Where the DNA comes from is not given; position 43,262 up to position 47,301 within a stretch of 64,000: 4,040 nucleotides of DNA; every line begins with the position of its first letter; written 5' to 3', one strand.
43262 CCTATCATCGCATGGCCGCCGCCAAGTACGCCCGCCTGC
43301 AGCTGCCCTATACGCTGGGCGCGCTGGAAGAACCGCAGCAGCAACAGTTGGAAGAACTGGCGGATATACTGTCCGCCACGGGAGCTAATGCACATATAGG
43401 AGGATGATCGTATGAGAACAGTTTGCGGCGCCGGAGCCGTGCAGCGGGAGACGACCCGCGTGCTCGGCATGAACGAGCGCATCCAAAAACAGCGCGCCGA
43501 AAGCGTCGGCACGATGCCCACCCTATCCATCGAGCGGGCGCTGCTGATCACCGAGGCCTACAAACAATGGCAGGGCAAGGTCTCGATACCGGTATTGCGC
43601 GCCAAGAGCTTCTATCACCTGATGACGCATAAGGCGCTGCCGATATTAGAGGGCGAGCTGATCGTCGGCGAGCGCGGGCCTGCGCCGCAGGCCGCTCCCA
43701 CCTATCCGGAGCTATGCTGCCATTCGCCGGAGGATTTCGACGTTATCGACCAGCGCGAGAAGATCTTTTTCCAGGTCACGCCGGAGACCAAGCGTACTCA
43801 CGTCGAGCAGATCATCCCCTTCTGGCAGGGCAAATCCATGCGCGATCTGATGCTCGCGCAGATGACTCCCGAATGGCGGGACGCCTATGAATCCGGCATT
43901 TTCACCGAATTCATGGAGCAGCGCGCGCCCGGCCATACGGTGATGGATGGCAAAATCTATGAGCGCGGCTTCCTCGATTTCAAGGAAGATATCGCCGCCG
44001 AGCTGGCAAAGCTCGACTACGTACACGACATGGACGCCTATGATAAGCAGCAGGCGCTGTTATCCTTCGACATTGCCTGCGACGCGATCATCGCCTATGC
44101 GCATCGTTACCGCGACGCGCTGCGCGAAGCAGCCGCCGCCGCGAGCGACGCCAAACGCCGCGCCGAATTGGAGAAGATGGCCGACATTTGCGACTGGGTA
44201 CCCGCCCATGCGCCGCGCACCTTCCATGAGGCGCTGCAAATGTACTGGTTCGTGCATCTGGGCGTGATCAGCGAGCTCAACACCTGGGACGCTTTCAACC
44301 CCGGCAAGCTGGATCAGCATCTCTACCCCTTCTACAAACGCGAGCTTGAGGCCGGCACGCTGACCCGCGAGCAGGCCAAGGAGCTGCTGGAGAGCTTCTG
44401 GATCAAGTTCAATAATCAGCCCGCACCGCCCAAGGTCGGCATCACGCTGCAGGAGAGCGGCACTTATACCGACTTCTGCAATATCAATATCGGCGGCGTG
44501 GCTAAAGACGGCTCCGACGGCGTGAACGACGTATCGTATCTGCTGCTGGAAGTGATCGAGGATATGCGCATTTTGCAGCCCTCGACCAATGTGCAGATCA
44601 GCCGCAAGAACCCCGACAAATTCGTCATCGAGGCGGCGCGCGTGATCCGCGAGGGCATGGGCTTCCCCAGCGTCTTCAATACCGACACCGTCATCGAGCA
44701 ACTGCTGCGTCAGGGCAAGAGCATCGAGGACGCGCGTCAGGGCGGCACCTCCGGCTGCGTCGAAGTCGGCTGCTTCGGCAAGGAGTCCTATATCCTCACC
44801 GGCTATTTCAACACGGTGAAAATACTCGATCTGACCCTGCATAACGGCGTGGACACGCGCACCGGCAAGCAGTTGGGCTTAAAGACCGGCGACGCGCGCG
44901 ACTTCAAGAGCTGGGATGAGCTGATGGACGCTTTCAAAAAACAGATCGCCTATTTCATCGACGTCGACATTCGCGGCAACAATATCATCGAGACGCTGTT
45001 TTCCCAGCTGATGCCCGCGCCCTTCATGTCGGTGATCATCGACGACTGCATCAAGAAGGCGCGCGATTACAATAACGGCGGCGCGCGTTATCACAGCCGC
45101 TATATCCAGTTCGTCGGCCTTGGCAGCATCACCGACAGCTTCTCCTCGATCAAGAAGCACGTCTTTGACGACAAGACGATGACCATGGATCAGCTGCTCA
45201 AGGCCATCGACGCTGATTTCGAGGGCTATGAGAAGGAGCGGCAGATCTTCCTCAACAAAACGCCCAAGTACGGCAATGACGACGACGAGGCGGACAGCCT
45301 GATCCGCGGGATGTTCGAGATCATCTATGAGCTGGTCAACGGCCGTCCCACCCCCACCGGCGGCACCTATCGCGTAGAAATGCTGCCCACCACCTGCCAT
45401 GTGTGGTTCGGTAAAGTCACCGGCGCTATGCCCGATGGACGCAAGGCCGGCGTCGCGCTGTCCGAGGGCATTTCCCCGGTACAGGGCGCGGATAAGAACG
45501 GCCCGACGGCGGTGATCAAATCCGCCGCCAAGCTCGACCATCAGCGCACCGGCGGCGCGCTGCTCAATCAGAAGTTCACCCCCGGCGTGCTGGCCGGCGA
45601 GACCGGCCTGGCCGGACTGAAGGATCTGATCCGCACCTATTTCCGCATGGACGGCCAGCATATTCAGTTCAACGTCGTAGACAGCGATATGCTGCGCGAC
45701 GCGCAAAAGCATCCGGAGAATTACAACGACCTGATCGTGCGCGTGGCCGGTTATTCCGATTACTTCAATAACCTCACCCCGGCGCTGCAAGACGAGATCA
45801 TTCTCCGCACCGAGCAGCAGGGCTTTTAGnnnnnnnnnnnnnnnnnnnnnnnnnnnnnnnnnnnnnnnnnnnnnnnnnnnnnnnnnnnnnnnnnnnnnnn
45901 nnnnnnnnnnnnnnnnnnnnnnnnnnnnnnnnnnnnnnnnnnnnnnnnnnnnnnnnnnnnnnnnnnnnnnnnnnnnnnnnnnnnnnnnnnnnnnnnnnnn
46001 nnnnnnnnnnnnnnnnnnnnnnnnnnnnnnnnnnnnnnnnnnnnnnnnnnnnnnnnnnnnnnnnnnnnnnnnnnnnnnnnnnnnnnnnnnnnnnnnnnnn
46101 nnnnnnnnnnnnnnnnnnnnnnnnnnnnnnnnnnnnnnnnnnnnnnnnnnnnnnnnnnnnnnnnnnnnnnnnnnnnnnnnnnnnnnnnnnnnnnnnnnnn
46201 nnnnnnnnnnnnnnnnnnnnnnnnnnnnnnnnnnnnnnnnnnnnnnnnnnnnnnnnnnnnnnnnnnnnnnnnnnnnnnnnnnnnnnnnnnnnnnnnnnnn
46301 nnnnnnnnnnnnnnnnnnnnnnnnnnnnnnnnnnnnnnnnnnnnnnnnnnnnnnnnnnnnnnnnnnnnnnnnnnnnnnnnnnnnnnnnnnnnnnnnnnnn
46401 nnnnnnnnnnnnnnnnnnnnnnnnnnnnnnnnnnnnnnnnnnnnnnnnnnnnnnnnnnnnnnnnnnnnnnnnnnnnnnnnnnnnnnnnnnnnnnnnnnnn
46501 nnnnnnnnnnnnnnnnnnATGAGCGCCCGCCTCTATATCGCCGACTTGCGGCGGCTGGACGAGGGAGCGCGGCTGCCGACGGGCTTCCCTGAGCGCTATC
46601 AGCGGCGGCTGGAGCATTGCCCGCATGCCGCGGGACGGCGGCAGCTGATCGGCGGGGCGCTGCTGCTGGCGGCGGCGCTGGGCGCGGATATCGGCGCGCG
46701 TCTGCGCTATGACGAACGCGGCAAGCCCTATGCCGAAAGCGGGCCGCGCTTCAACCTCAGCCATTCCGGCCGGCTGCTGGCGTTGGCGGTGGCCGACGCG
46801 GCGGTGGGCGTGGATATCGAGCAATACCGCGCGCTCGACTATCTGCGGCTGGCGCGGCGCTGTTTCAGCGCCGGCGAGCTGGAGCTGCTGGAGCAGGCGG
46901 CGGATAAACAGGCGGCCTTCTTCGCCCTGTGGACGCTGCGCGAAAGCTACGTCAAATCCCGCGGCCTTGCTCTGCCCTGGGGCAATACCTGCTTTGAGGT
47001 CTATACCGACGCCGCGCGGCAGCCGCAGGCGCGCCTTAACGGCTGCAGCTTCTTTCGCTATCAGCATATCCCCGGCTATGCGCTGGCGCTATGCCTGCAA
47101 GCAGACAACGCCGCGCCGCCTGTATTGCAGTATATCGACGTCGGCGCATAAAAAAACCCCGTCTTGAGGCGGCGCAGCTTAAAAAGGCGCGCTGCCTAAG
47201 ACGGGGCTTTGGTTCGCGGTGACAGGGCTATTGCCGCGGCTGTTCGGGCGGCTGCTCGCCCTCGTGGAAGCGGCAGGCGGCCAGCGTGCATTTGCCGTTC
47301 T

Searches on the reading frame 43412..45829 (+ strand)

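Call 39: search_protein_families(library=pfam, proteins=[window:43412-45829:+], max_evalue=0.00001)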
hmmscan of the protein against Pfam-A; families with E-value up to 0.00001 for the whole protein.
window:43412-45829:+ (805 aa): 2 families
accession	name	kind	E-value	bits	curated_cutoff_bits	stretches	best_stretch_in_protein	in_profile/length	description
PF02901.20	PFL-like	-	2.7e-231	770.1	24.3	1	20-667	1-647/647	Pyruvate formate lyase-like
PF01228.26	Gly_radical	-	2.2e-38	131.4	22.2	1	684-786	2-106/106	Glycine radical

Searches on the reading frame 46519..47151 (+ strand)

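Call 39: search_protein_families(library=pfam, proteins=[window:46519-47151:+], max_evalue=0.00001)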
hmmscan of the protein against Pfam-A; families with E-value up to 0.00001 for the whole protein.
window:46519-47151:+ (210 aa): 1 family
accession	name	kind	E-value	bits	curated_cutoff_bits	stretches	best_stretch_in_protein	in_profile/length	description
PF01648.25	ACPS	-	1.1e-16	61.2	25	1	95-192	1-111/111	4'-phosphopantetheinyl transferase superfamily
